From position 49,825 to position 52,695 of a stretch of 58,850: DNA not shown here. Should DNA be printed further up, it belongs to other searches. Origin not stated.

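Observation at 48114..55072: Self-contained three-gene envelope operon with no described counterpart: two giant paralogous membrane proteins plus a Thr-Cys-ladder/beta-propeller exoprotein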

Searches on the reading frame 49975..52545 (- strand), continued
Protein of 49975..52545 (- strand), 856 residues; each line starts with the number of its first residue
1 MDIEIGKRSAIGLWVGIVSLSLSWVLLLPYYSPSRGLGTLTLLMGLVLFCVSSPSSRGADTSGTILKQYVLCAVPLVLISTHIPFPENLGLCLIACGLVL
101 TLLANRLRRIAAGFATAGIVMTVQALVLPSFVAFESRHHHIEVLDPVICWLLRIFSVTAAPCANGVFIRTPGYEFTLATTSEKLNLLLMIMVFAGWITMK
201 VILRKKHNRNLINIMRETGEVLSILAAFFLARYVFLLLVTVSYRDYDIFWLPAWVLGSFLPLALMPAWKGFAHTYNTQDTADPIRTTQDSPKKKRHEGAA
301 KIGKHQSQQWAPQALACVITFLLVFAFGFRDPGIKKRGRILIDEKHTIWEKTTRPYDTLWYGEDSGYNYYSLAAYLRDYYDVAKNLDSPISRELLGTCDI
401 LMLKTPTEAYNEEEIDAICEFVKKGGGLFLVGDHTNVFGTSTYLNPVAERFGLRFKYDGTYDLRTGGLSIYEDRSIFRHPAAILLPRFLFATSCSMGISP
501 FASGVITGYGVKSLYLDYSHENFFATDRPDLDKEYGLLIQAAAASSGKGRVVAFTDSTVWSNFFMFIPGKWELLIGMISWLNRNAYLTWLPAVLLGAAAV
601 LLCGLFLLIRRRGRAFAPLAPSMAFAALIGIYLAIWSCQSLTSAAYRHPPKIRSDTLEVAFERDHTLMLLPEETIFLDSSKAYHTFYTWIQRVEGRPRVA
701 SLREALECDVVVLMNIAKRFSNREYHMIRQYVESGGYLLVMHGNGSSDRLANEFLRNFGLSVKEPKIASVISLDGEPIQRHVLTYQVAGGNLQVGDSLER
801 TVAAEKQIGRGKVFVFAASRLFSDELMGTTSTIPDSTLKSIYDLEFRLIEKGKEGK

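Call 23: find_related_loci(query=A1, collection=genome_contigs, flank=10000)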
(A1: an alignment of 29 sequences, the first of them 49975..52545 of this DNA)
Query A1 (856 aa) in genome_contigs; peptide patterns used: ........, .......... (x = any residue, [..] = any of these).
257 stretches matched a pattern; 220 encode a relative of the query (tblastn E <= 1e-3); the best 80 are kept; 80 distinct loci.
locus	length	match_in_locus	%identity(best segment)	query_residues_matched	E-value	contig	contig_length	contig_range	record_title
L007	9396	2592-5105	52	6-856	0e+0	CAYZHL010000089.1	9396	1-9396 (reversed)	MAG TPA_asm: uncultured Clostridia bacterium isolate SRP239243_co1_314 genome assembly, contig: NODE_13172_length_9396_c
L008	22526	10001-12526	51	14-856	0e+0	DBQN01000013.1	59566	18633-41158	MAG TPA_asm: Firmicutes bacterium UBA1393 UBA1393_contig_2878, whole genome shotgun sequence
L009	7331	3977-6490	52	6-856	0e+0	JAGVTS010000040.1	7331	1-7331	MAG: Bacillota bacterium isolate THP_Bin_8 THP_Bin_8_scaffold_3965, whole genome shotgun sequence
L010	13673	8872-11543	61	14-856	0e+0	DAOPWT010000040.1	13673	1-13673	MAG TPA_asm: Bacillota bacterium isolate AMR_MDS_1359 NODE_4588_length_13673_cov_25.659128, whole genome shotgun sequenc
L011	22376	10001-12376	35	30-851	8e-147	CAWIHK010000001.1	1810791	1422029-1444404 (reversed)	MAG: Ignavibacteriota bacterium isolate MFD03726.bin.1.201 genome assembly, contig: contig_54644, whole genome shotgun s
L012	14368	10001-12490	37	7-846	2e-144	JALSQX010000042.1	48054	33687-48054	MAG: Blastocatellia bacterium isolate 356-308_maxbin2_scaf2bin.121 356-308_scaffold_384_c1, whole genome shotgun sequenc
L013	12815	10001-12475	34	13-850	3e-141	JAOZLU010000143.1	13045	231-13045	MAG: Desulfobacterales bacterium isolate GMC2_bin_2_sub GMC2_829_length_13045_cov_33.309777, whole genome shotgun sequen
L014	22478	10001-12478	35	9-855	2e-139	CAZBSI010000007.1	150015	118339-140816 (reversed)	MAG TPA_asm: uncultured bacterium isolate SRP216815_co1_264 genome assembly, contig: NODE_131_length_150015_cov_76.91179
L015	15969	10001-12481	35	13-856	5e-137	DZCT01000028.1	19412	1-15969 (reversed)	MAG TPA_asm: Desulfatirhabdium butyrativorans isolate SulCav_PC08_64_48_9 SulCav_PC08-64_1867_length_19412_cov_5.779718,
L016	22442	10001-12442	35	13-851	2e-136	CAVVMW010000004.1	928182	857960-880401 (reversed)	MAG: uncultured bacterium isolate MFD03726.bin.2.170 genome assembly, contig: contig_2, whole genome shotgun sequence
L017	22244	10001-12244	35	82-849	3e-134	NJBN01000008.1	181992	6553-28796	MAG: candidate division LCP-89 bacterium B3_LCP 35, whole genome shotgun sequence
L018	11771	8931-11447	33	21-851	1e-133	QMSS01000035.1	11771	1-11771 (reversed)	MAG: Thermoplasmata archaeon isolate B82_G9 B82_Guay9_scaffold_05995, whole genome shotgun sequence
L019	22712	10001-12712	32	11-856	2e-133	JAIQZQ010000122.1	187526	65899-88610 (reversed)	MAG: Candidatus Anammoxibacter sp. isolate OFTM214 OFTM214_121, whole genome shotgun sequence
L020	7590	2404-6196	33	12-855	6e-132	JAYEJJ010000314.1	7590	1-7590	MAG: Thermodesulfobacteriota bacterium isolate MAG166 MAG166_314, whole genome shotgun sequence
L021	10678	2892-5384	34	12-848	1e-131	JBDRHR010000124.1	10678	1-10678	MAG: Nitrospirota bacterium isolate MEGAHIT-group-1.534 k141_5649648, whole genome shotgun sequence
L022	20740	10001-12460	34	14-850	3e-131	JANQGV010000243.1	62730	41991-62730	MAG: Thermodesulfobacteriota bacterium isolate PL23b_bin.63 k99_2471298, whole genome shotgun sequence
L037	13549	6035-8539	33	13-851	5e-127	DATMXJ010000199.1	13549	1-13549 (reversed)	MAG TPA_asm: Thermoplasmatota archaeon isolate SMAG_U13117 k141_19845, whole genome shotgun sequence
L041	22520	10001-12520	35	13-851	1e-125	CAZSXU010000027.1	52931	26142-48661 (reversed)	MAG TPA_asm: uncultured bacterium isolate binchicken_co334_235 genome assembly, contig: NODE_896_length_52931_cov_93.157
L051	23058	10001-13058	35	13-855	2e-123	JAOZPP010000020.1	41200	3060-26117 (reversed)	MAG: bacterium isolate GMC4.metabat2.244 GMC4_493_length_41200_cov_20.256751, whole genome shotgun sequence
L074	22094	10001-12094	36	130-850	6e-121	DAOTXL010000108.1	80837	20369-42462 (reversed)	MAG TPA_asm: Anaerolineae bacterium isolate H21_249 k133_2995271, whole genome shotgun sequence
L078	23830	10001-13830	35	3-854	1e-130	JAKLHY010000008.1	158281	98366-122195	MAG: Verrucomicrobia bacterium isolate RA.bin74 RA.bin74_8, whole genome shotgun sequence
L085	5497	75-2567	35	8-849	2e-115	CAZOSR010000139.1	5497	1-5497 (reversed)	MAG TPA_asm: uncultured Coriobacteriaceae bacterium isolate binchicken_co27_17 genome assembly, contig: NODE_26038_lengt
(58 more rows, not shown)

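Call 30: search_solved_structures(query=A1, max_evalue=1)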
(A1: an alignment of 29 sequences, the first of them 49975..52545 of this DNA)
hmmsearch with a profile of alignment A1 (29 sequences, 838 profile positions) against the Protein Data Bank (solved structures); distinct sequences matched with E-value up to 1: 8.
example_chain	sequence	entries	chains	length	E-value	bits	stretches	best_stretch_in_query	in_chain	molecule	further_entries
5fmr_A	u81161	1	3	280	2.9e-09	38.9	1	672-798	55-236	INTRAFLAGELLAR TRANSPORT PROTEIN COMPONENT IFT52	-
8bd7_B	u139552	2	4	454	1e-08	37.1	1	672-798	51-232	Osm-6-like protein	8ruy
5fms_A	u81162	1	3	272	0.00026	22.5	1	679-798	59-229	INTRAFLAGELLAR TRANSPORT PROTEIN 52 HOMOLOG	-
8oug_A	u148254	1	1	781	0.1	14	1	694-790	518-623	Beta-galactosidase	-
5gsm_A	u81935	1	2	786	0.17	13.2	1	691-789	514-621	Exo-beta-D-glucosaminidase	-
6jow_A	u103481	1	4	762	0.17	13.2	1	690-789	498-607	Beta-galactosidase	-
3rht_A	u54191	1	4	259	0.36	12.1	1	656-788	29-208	(GATase1)-like protein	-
2gk3_A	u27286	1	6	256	0.95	10.8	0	383-404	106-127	putative cytoplasmic protein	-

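Call 40: predict_structure(alignment_id=A1)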
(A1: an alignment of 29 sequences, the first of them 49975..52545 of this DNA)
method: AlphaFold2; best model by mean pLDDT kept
length: 856 residues; sequences in the alignment: 29
mean_pLDDT: 86.4   pTM: 0.87
mean pLDDT of the five models: 86.4, 85.6, 84.0, 83.1, 83.0
residues with pLDDT >= 90: 498; 70-90: 266; 50-70: 51; < 50: 41
segments of 3 or more residues with pLDDT < 50: 57-59, 274-290, 292-306, 525-527
pLDDT, mean of each block of 10 residues (from residue 1): 73 95 93 91 96 64 74 94 94 95 83 94 95 90 93 93 88 86 94 94 67 86 95 94 85 92 85 50 41 41 52 94 96 96 87 80 61 90 94 97 92 98 98 77 93 89 78 89 88 80 90 70 53 83 95 89 83 94 95 97 92 75 93 96 92 86 93 79 90 89 95 96 96 95 91 96 93 77 93 93 94 95 88 85 90 69
secondary structure, 60 per line:
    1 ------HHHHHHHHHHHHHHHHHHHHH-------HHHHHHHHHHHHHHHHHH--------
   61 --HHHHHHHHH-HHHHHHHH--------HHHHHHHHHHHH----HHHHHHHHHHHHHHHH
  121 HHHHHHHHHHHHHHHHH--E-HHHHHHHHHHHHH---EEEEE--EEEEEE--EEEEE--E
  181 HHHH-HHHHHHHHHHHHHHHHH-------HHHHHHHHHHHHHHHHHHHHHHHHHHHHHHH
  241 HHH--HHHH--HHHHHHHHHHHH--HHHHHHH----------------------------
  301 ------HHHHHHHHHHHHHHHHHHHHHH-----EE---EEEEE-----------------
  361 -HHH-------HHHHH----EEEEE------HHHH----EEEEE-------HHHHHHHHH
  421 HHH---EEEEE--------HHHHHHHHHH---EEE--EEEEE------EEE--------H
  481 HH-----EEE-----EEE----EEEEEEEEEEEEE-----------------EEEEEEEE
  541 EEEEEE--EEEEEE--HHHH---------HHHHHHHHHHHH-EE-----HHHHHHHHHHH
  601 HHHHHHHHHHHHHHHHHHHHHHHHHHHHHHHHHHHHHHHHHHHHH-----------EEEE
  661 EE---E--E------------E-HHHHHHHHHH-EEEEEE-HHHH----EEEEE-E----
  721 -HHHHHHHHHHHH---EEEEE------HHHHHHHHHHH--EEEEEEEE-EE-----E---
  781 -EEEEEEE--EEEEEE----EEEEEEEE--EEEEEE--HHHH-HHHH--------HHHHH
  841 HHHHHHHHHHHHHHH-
elements in order (helices of 4 or more, strands of 3 or more residues): H7-27 H35-52 H63-71 H73-80 H89-100 H105-137 H142-154 E158-162 E165-170 E173-177 H181-184 H186-202 H210-243 H246-249 H252-263 H266-272 H307-328 E339-343 H372-376 E381-385 H392-395 E400-404 H412-423 E427-431 H440-449 E453-455 E458-462 E469-471 E488-490 E496-498 E503-515 E533-546 E549-554 H557-560 H570-581 H590-645 E657-662 H684-693 E695-700 H702-705 E710-714 H722-733 E737-741 H748-758 E761-768 E782-788 E791-796 E801-808 E811-816 H819-822 H824-827 H836-855

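Call 43: fold_search(model_id=the predicted structure, library=pdb)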
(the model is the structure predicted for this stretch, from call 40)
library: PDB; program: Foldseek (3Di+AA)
matches with E <= 10: 446; with E <= 0.001: 81
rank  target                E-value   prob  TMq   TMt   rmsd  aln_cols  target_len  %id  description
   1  5fmr_C                2.3e-07  1.00  0.22  0.71   5.3       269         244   16  crIFT52 N-terminal domain (released 2016-03-09)
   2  5fmr_A                2.5e-07  1.00  0.22  0.70   5.4       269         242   16  crIFT52 N-terminal domain (released 2016-03-09)
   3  5fms_B                8.8e-07  1.00  0.21  0.74   4.5       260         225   15  mmIFT52 N-terminal domain (released 2016-03-09)
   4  5fms_A                9.2e-07  1.00  0.21  0.73   5.7       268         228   14  mmIFT52 N-terminal domain (released 2016-03-09)
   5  7bob_B                2.0e-06  1.00  0.17  0.24   9.8       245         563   11  Exo-beta-1,4-mannosidase Op5Man5 from Opitutaceae bacterium strain TAV5 (released 2021-07-14)
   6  8b6l_N                3.4e-06  1.00  0.20  0.40   6.8       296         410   13  Subtomogram average of the human Sec61-TRAP-OSTA-translocon (released 2022-12-07)
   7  7vkw_B                4.3e-06  1.00  0.17  0.20   9.5       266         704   10  The apo structure of beta-1,2-glucosyltransferase from Ignavibacterium album (released 2022-03-09)
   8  7bob_C                4.9e-06  1.00  0.16  0.24   9.8       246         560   11  Exo-beta-1,4-mannosidase Op5Man5 from Opitutaceae bacterium strain TAV5 (released 2021-07-14)
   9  7vl3_A                4.9e-06  1.00  0.17  0.20   9.6       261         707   13  The complex structure of beta-1,2-glucosyltransferase from Ignavibacterium album with phenyl alpha-D-glucoside (released 2022-03-09)
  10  6t6g_FFF              4.9e-06  1.00  0.17  0.22   9.8       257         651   15  Bacteroides salyersiae GH164 beta-mannosidase in complex with noeuromycin (released 2020-01-01)
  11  7vkx_A                6.0e-06  1.00  0.17  0.20   9.2       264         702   12  The complex structure of beta-1,2-glucosyltransferase from Ignavibacterium album with glucose (released 2022-03-09)
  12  6t6g_DDD              6.0e-06  1.00  0.17  0.21  10.9       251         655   16  Bacteroides salyersiae GH164 beta-mannosidase in complex with noeuromycin (released 2020-01-01)
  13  6t6g_EEE              6.2e-06  1.00  0.16  0.21   9.8       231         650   16  Bacteroides salyersiae GH164 beta-mannosidase in complex with noeuromycin (released 2020-01-01)
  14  6t7g_DDD              6.9e-06  1.00  0.17  0.22   9.5       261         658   13  Bacteroides salyersiae GH164 beta-mannosidase in complex with mannoimidazole (released 2019-12-25)
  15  6t7g_FFF              6.9e-06  1.00  0.17  0.21   9.8       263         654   12  Bacteroides salyersiae GH164 beta-mannosidase in complex with mannoimidazole (released 2019-12-25)
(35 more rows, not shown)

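Call 45: search_protein_families(library=pfam, proteins=[L037:8645-9307:+, L041:5832-7370:+, L022:4285-7386:+, L007:5113-7464:+], max_evalue=10)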
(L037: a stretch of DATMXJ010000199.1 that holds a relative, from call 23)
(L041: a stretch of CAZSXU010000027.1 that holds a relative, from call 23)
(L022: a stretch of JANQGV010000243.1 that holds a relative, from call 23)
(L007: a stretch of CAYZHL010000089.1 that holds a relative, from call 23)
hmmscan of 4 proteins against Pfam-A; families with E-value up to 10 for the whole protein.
L037:8645-9307:+ (220 aa): 1 family
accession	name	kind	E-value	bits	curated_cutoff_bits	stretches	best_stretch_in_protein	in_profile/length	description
PF14610.12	Psg1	-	0.66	10.2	30.1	1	162-193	146-177/186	Ykl077w/Psg1 (Pma1 Stabilization in Golgi)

L041:5832-7370:+ (512 aa): 0 families

L022:4285-7386:+ (1033 aa): 0 families

L007:5113-7464:+ (783 aa): 1 family
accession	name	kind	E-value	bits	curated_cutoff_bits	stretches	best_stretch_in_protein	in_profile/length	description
PF07676.18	PD40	-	2.3e-08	34.2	20.9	2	586-599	16-30/38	WD40-like Beta Propeller Repeat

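Call 56: find_encoding_contigs(protein=P0015, flank=10000, max_places=2)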
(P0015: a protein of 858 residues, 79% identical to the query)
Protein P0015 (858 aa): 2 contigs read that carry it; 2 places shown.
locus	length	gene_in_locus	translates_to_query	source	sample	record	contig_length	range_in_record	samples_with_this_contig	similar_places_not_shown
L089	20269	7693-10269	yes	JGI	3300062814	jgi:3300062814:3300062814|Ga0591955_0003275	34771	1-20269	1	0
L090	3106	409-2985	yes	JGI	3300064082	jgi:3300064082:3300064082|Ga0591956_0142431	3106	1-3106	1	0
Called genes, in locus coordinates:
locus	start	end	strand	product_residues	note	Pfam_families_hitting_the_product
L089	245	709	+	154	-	PF21982:RecX_HTH1, PF19551:DUF6074 (faint), PF02631:RecX_HTH2, PF21981:RecX_HTH3 (weak)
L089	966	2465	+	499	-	PF12072:RNase_Y_N, PF00013:KH_1 (weak), PF22891:KH_PNO1_2nd (faint), PF01966:HD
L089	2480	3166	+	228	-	-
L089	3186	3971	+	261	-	PF00149:Metallophos, PF13277:YmdB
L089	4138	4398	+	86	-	PF04232:SpoVS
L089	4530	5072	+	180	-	PF13302:Acetyltransf_3, PF13420:Acetyltransf_4, PF00583:Acetyltransf_1, PF13523:Acetyltransf_8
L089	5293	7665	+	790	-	PF09822:ABC_transp_aux (faint), PF23355:IFT52_GIFT (faint), PF27016:TCAF_N (faint), PF14258:DUF4350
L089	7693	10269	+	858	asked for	PF09822:ABC_transp_aux, PF14258:DUF4350 (faint), PF23355:IFT52_GIFT (weak)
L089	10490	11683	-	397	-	-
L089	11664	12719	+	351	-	-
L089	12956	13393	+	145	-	PF02381:MraZ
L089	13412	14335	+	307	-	PF01209:Ubie_methyltran (faint), PF01795:Methyltransf_5, PF13847:Methyltransf_31 (weak), PF08241:Methyltransf_11 (faint), PF13649:Methyltransf_25 (faint)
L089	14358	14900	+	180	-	-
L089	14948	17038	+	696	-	PF03717:PBP_dimer, PF00905:Transpeptidase, PF03793:PASTA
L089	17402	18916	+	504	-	PF01225:Mur_ligase, PF08245:Mur_ligase_M, PF02875:Mur_ligase_C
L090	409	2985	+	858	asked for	PF09822:ABC_transp_aux, PF14258:DUF4350 (faint), PF23355:IFT52_GIFT (weak)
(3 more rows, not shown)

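Call 75: search_protein_families(library=padloc, proteins=[window:49975-52545:-], max_evalue=0.01)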
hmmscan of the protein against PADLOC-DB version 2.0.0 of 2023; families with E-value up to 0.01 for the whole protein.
window:49975-52545:- (856 aa): 0 families
